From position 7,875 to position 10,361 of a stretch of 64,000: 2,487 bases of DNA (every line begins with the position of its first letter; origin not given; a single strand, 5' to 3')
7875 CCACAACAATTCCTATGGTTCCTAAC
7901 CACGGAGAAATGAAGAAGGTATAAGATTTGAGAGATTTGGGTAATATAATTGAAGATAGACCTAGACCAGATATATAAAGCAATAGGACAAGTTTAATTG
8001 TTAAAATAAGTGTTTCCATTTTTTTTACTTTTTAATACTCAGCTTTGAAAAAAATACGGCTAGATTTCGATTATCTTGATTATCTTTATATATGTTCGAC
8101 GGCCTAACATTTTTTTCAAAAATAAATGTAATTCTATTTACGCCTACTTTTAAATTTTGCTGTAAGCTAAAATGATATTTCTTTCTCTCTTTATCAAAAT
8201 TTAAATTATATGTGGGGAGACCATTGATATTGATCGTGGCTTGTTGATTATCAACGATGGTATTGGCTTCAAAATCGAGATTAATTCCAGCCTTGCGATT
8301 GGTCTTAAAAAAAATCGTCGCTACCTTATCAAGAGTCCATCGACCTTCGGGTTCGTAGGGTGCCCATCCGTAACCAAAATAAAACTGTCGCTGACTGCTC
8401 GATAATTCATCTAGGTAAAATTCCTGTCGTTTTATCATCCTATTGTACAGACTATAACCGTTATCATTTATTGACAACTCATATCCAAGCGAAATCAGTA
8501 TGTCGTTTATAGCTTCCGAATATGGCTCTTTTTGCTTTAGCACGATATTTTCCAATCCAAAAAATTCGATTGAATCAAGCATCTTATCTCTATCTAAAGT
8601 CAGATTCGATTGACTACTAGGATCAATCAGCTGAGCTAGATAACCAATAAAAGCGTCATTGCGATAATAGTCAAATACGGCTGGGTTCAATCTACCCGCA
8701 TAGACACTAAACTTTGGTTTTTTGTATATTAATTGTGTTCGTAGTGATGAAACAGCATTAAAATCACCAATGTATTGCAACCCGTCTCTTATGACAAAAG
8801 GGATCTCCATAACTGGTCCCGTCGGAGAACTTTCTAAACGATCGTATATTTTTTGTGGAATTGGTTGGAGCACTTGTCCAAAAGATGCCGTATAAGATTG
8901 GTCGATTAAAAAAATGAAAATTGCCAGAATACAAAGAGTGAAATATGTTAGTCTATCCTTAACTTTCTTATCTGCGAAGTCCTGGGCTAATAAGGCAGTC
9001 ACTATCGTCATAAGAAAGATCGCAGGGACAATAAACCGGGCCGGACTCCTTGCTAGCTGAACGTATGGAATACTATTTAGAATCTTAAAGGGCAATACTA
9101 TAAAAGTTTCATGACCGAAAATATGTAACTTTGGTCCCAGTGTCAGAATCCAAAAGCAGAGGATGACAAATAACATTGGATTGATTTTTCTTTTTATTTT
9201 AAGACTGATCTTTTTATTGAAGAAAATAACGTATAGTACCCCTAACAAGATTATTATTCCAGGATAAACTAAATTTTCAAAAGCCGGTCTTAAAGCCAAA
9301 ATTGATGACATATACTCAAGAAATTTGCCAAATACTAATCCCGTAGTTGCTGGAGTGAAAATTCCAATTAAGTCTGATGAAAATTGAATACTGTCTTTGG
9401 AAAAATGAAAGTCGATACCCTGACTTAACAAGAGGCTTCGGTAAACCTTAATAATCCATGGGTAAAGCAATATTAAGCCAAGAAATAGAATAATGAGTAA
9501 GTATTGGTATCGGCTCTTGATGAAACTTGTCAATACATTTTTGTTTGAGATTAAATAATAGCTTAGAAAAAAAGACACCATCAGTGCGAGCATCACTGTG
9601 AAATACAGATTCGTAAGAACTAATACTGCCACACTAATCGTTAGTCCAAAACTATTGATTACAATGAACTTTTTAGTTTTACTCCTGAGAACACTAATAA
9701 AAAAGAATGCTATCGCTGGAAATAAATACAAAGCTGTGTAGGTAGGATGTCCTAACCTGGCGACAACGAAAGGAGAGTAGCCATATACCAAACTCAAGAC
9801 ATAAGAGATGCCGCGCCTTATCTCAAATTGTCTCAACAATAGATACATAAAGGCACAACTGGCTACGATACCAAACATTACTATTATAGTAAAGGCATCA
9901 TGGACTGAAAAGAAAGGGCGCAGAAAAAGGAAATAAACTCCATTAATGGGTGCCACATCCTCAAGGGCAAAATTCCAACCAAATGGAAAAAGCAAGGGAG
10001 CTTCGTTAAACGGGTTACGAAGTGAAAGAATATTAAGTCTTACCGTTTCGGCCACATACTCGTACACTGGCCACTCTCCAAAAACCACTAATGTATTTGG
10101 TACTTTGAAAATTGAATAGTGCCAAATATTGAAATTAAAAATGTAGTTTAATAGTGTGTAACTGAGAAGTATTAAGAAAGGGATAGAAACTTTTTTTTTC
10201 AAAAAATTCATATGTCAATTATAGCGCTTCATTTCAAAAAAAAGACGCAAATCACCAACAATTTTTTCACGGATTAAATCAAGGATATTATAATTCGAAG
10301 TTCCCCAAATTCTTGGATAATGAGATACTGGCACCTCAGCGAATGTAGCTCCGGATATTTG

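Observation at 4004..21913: Seven tandem giant polytopic membrane proteins from two interleaved paralog families: a candidate multi-enzyme extracytoplasmic glycosylation array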

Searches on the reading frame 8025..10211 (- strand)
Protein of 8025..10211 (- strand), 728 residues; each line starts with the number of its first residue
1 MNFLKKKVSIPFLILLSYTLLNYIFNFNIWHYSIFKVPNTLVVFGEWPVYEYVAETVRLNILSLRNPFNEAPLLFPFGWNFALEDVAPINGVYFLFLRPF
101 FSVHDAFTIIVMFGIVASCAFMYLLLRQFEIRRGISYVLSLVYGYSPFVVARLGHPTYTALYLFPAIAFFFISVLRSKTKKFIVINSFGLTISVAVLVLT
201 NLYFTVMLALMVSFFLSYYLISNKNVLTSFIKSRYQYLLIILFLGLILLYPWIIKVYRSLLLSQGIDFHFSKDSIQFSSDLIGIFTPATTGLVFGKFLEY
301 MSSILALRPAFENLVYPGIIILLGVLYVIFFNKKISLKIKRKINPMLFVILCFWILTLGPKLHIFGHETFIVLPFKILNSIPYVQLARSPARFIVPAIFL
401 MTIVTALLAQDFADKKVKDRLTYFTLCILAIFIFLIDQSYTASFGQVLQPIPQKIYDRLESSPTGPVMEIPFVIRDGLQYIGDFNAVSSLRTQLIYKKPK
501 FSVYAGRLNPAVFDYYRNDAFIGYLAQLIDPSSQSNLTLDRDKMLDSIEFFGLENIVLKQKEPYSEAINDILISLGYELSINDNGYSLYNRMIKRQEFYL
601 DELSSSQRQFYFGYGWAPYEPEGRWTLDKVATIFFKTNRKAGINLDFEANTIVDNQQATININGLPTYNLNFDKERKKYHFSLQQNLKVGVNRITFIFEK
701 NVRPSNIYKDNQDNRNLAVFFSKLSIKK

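Call 4: search_protein_families(library=pfam, proteins=[window:8025-10211:-], max_evalue=1)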
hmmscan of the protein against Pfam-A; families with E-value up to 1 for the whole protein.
window:8025-10211:- (728 aa): 2 families
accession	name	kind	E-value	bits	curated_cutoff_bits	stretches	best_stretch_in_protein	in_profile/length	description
PF24677.1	DUF7657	-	0.0031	16.7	26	1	103-260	110-268/401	Domain of unknown function (DUF7657)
PF22895.2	DUF7024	-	0.0065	16.8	24.4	1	615-727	30-144/145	Domain of unknown function (DUF7024)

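Call 5: search_protein_families(library=ncbifam, proteins=[window:8025-10211:-], max_evalue=1)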
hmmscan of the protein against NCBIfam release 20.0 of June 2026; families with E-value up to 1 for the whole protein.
window:8025-10211:- (728 aa): 0 families

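Call 11: find_homologous_proteins(query=window:8025-10211:-)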
Query window:8025-10211:- (728 aa): 63 proteins with E <= 0.001 among 8000 candidates.
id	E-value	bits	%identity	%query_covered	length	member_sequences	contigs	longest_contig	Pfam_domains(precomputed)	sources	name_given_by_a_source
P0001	0.0e+0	1608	100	100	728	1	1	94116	-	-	-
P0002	0.0e+0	1054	64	100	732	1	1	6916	-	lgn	-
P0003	5.6e-191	655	44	98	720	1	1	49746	-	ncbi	-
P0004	3.8e-187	642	42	98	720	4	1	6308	-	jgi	-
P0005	9.8e-178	611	43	98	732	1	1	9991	-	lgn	-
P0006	6.0e-175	602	42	99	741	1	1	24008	-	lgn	-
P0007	1.1e-162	561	39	100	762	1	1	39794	-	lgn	-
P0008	4.1e-159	550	39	100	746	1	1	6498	PF19830.5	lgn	-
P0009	2.3e-155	537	39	98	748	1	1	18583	PF19830.5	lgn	-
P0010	1.1e-154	535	39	97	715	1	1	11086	-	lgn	-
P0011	2.4e-139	484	39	97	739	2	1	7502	-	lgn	-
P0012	8.8e-136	472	36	98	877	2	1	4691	-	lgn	-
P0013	1.4e-133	465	36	98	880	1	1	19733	-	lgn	-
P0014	2.7e-132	461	37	99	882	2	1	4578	-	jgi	-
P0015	1.8e-131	458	36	98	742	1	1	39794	-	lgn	-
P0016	4.6e-124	434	37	99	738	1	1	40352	PF19830.5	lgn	-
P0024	1.6e-108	382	33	98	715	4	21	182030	PF19830.5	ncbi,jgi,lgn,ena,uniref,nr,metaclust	ncbi:hypothetical protein A3H80_04595 [Candidatus Roizmanbacteria bacterium RIFCSPLOWO2_02_FULL_37_1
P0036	2.2e-92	329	32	99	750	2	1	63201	PF19830.5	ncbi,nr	ncbi:hypothetical protein KKD62_02145 [Patescibacteria group bacterium]|nr:hypothetical protein [Pat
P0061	4.3e-14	70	26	33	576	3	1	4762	PF19830.5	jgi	-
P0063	1.1e-6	46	21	58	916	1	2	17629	PF15711.11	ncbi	-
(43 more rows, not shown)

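Call 15: search_protein_families(library=pfam, proteins=[P0024, P0008, P0016, P0036, P0061, P0063], max_evalue=1)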
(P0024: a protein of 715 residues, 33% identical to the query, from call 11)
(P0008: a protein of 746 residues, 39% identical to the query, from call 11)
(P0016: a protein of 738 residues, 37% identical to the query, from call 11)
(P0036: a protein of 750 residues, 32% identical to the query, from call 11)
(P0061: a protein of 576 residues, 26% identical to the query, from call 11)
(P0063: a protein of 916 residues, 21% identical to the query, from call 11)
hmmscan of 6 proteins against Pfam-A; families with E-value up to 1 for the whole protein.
P0024 (715 aa): 2 families
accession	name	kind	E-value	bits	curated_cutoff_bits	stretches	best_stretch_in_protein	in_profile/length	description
PF22895.2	DUF7024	-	0.0045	17.3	24.4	1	600-714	26-143/145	Domain of unknown function (DUF7024)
PF22659.2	YycE-like_C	-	0.12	12.8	27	1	558-585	18-43/55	YycE-like C-terminal domain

P0008 (746 aa): 1 family
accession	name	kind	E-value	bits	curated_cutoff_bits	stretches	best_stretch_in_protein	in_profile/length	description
PF24519.1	Ig-like_Pom152_1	-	0.17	13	27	1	644-688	20-64/110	Nucleoporin pom152-like, first immunoglobulin-like domain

P0016 (738 aa): 3 families
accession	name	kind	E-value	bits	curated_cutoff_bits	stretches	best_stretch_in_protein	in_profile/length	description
PF24677.1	DUF7657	-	0.27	10.3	26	1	101-367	104-366/401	Domain of unknown function (DUF7657)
PF09586.16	YfhO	-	0.66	8.7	28.5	0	400-439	278-317/835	Bacterial membrane protein YfhO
PF20176.3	DUF6541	-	0.83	8.3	29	0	128-225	194-299/646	Family of unknown function (DUF6541)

P0036 (750 aa): 0 families

P0061 (576 aa): 1 family
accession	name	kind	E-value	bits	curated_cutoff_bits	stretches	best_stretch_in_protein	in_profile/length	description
PF09852.15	DUF2079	-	0.0014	18.2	28.2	1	14-102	51-139/459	Predicted membrane protein (DUF2079)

P0063 (916 aa): 3 families
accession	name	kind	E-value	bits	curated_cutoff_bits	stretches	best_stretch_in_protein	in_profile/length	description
PF15711.10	ILEI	-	1.9e-15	57.6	27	1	783-873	1-90/90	Interleukin-like EMT inducer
PF04789.21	DUF621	-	0.047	13.3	21.3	1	205-272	4-69/306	Protein of unknown function (DUF621)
PF08531.16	Bac_rhamnosid_N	-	0.2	11.9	25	1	688-712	16-40/172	Alpha-L-rhamnosidase N-terminal domain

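Call 18: search_solved_structures(query=A2, max_evalue=10)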
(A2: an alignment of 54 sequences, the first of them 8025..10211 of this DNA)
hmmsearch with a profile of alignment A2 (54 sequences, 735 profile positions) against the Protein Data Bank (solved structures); distinct sequences matched with E-value up to 10: 5.
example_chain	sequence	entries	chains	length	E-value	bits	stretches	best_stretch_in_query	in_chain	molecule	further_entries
3hhh_A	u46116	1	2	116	0.65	11.4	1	563-604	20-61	Transcriptional regulator, PadR family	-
4esf_A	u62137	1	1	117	0.72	11.3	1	564-609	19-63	PadR-like transcriptional regulator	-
5vhv_A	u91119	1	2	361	1.5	10.3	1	593-653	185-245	alkylpurine DNA glycosylase AlkC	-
5vi0_A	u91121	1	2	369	1.5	10.2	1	593-653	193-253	alkylpurine DNA glycosylase AlkC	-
4mh6_A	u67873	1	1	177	8.3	7.8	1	582-673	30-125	Putative type III secretion protein YscO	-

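Call 28: predict_structure(alignment_id=A2)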
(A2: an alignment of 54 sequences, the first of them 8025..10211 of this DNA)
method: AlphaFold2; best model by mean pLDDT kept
length: 728 residues; sequences in the alignment: 54
mean_pLDDT: 91.4   pTM: 0.91
mean pLDDT of the five models: 91.4, 90.6, 89.8, 89.7, 89.0
residues with pLDDT >= 90: 559; 70-90: 143; 50-70: 25; < 50: 1
segments of 3 or more residues with pLDDT < 50: none
pLDDT, mean of each block of 10 residues (from residue 1): 66 94 93 88 90 97 95 93 92 97 95 97 97 97 93 90 98 94 96 97 95 97 93 93 96 91 64 84 85 78 72 89 97 96 97 96 90 91 83 96 98 93 95 91 77 95 92 89 89 93 88 92 93 75 94 96 94 97 97 91 77 91 93 93 95 94 92 96 92 95 93 94 94
secondary structure, 60 per line:
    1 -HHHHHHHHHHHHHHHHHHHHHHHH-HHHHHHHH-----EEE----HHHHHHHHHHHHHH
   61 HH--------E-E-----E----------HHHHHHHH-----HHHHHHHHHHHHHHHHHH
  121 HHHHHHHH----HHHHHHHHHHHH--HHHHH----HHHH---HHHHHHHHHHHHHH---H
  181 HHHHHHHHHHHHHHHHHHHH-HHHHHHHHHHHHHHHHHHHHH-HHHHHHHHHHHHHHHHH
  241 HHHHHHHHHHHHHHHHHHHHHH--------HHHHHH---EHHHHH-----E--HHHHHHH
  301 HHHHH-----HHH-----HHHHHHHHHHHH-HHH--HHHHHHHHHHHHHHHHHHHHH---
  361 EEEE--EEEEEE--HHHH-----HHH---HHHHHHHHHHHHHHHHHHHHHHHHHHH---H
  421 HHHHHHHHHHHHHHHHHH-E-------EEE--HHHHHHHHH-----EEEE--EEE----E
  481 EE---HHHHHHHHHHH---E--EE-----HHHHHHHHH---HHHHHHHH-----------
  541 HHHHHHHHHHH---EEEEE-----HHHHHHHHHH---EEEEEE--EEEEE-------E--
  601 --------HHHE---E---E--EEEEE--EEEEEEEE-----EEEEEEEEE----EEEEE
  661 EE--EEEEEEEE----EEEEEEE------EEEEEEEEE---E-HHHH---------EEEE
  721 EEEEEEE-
elements in order (helices of 4 or more, strands of 3 or more residues): H2-25 H27-34 E40-42 H47-62 H90-97 H103-128 H133-144 H147-151 H156-159 H163-176 H180-200 H202-222 H224-262 H271-276 H281-285 H294-305 H319-330 H337-357 E361-364 E367-372 H375-378 H390-416 H420-438 E448-450 H453-461 E467-470 E473-475 E480-482 H486-496 H510-518 H522-529 H541-551 E555-559 H565-574 E578-583 E586-590 E623-627 E630-637 E643-651 E656-662 E665-672 E677-683 E690-698 H704-707 E717-727

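Call 30: fold_search(model_id=the predicted structure, library=pdb)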
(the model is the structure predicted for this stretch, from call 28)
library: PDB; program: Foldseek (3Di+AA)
matches with E <= 10: 1106; with E <= 0.001: 21
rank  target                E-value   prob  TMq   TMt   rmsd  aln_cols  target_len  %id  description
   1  6wby                  4.0e-07  1.00  0.42  0.27  20.4       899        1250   10  Single-Particle Cryo-EM Structure of Arabinofuranosyltransferase AftD from Mycobacteria, Mutant R1389S Class 2 (released 2020-05-13)
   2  6gxc_A                6.7e-07  1.00  0.42  0.43  22.0       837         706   10  Bacterial oligosaccharyltransferase PglB in complex with an inhibitory peptide and a reactive lipid-linked oligosaccha (released 2018-11-14)
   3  8b6l_I                1.1e-06  1.00  0.36  0.38  17.6       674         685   10  Subtomogram average of the human Sec61-TRAP-OSTA-translocon (released 2022-12-07)
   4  5ogl_A                2.6e-06  1.00  0.41  0.42  22.6       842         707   10  Structure of bacterial oligosaccharyltransferase PglB in complex with an acceptor peptide and an lipid-linked oligosac (released 2017-10-25)
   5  9n9j_I                3.1e-06  1.00  0.36  0.37  12.3       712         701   10  Structure of a GRP94 folding intermediate engaged with a CCDC134- and FKBP11-bound secretory translocon (released 2025-11-19)
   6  7oci_F                5.2e-06  1.00  0.41  0.46  13.2       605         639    8  Cryo-EM structure of yeast Ost6p containing oligosaccharyltransferase complex (released 2022-02-16)
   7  8agc_A                5.9e-06  1.00  0.37  0.38  17.2       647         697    9  Structure of yeast oligosaccharylransferase complex with lipid-linked oligosaccharide and non-acceptor peptide bound (released 2022-12-07)
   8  7e9s_A                9.5e-06  1.00  0.36  0.31  23.4       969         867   10  Archaeal oligosaccharyltransferase AglB from Archaeoglobus fulgidus in complex with an inhibitory peptide and a dolich (released 2021-09-08)
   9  8pn9_A                1.1e-05  1.00  0.37  0.41  15.8       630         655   10  Structure of human oligosaccharyltransferase OST-A complex bound to NGI-1 (released 2024-05-08)
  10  6s7t_A                1.4e-05  1.00  0.36  0.37  11.9       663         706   10  Cryo-EM structure of human oligosaccharyltransferase complex OST-B (released 2019-12-18)
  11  3wak                  1.4e-05  1.00  0.40  0.35  21.4       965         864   12  Crystal structure of the Archaeoglobus fulgidus oligosaccharyltransferase (O29867_ARCFU) in the apo form (released 2013-10-30)
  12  3rce_A                1.5e-05  1.00  0.42  0.44  21.4       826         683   10  Bacterial oligosaccharyltransferase PglB (released 2011-06-15)
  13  3waj                  1.5e-05  1.00  0.40  0.37  21.6       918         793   11  Crystal structure of the Archaeoglobus fulgidus oligosaccharyltransferase (O29867_ARCFU) complex with Zn and sulfate (released 2013-10-30)
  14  6ftg_5                1.6e-05  1.00  0.40  0.44  15.6       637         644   11  Subtomogram average of OST-containing ribosome-translocon complexes from canine rough microsomal membranes (released 2018-03-21)
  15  8agb_A                1.8e-05  1.00  0.41  0.46  13.4       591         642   10  Structure of yeast oligosaccharylransferase complex with lipid-linked oligosaccharide bound (released 2022-12-07)
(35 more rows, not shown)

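Call 36: find_encoding_contigs(protein=P0007, flank=10000, max_places=2)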
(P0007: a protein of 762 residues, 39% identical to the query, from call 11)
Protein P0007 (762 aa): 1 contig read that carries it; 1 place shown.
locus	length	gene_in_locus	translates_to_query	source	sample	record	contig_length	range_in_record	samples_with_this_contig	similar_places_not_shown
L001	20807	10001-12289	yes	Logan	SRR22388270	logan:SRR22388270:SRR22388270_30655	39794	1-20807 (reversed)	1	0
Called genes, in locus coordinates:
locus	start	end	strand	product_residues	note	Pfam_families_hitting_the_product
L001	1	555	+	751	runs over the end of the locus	PF19830:DUF6311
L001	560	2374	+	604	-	-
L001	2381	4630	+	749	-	-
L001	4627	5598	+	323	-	-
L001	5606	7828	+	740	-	-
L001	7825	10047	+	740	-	-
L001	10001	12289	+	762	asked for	-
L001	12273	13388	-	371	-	PF13439:Glyco_transf_4, PF20706:GT4-conflict, PF00534:Glycos_transf_1, PF13692:Glyco_trans_1_4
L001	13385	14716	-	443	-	PF13439:Glyco_transf_4 (weak), PF20706:GT4-conflict, PF00534:Glycos_transf_1, PF13692:Glyco_trans_1_4, PF13524:Glyco_trans_1_2 (faint)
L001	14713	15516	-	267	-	PF00535:Glycos_transf_2, PF10111:Glyco_tranf_2_2, PF13641:Glyco_tranf_2_3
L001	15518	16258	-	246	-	PF00005:ABC_tran, PF13304:AAA_21 (faint)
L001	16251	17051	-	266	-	PF01061:ABC2_membrane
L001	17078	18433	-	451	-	-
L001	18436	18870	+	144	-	-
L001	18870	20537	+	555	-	-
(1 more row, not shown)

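Call 37: find_encoding_contigs(protein=P0024, flank=10000, max_places=2)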
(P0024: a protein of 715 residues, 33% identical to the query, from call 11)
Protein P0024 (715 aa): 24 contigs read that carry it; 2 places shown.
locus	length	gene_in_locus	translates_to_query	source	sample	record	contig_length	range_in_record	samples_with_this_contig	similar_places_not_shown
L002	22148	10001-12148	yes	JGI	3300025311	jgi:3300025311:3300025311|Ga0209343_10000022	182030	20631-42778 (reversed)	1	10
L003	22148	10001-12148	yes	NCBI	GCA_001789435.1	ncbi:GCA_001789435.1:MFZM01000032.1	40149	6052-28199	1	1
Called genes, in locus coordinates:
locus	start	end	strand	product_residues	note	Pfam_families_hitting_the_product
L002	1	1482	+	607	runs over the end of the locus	-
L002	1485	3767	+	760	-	-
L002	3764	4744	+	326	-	-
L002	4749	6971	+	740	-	-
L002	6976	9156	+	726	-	-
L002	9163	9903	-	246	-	PF01209:Ubie_methyltran (weak), PF05148:Methyltransf_8 (weak), PF13489:Methyltransf_23, PF07021:MetW (weak), PF13847:Methyltransf_31, PF08241:Methyltransf_11, PF08242:Methyltransf_12, PF13649:Methyltransf_25, +1 more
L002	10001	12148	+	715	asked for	PF19830:DUF6311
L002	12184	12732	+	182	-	PF00908:dTDP_sugar_isom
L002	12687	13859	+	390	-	PF01041:DegT_DnrJ_EryC1, PF00155:Aminotran_1_2 (weak), PF00266:Aminotran_5 (weak)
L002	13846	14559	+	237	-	PF00535:Glycos_transf_2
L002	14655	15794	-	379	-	PF13439:Glyco_transf_4, PF20706:GT4-conflict, PF00534:Glycos_transf_1, PF13692:Glyco_trans_1_4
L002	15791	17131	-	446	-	PF20706:GT4-conflict, PF00534:Glycos_transf_1, PF13692:Glyco_trans_1_4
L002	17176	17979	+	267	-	PF00535:Glycos_transf_2, PF10111:Glyco_tranf_2_2, PF13641:Glyco_tranf_2_3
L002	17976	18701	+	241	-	PF00005:ABC_tran, PF13304:AAA_21 (faint)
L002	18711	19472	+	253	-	PF01061:ABC2_membrane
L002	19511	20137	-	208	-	PF00908:dTDP_sugar_isom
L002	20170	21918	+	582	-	-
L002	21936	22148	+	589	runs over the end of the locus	PF03901:Glyco_transf_22 (weak)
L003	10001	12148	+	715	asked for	PF19830:DUF6311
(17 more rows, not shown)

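Call 61: search_protein_families(library=pfam, alignment_id=A2, max_evalue=0.01)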
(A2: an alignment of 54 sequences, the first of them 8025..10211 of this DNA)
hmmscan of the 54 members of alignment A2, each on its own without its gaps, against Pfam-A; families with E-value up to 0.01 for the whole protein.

A. member 1, window:8025-10211:- (728 aa): 2 families
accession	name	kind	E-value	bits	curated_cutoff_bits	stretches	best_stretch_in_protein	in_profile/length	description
PF24677.1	DUF7657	-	0.0031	16.7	26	1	103-260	110-268/401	Domain of unknown function (DUF7657)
PF22895.2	DUF7024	-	0.0065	16.8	24.4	0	615-727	30-144/145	Domain of unknown function (DUF7024)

B. families by the number of members that match (of 54 scanned): 6 families
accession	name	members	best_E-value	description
PF24677.1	DUF7657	9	2.6e-05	Domain of unknown function (DUF7657)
PF22895.2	DUF7024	4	0.00022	Domain of unknown function (DUF7024)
PF20176.3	DUF6541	2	6.2e-05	Family of unknown function (DUF6541)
PF14089.11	KbaA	1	0.003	KinB-signalling pathway activation in sporulation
PF22666.2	Glyco_hydro_2_N2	1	0.006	Glycosyl hydrolase 2 galactose-binding domain-like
PF20620.4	DUF6805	1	0.0087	Family of unknown function (DUF6805)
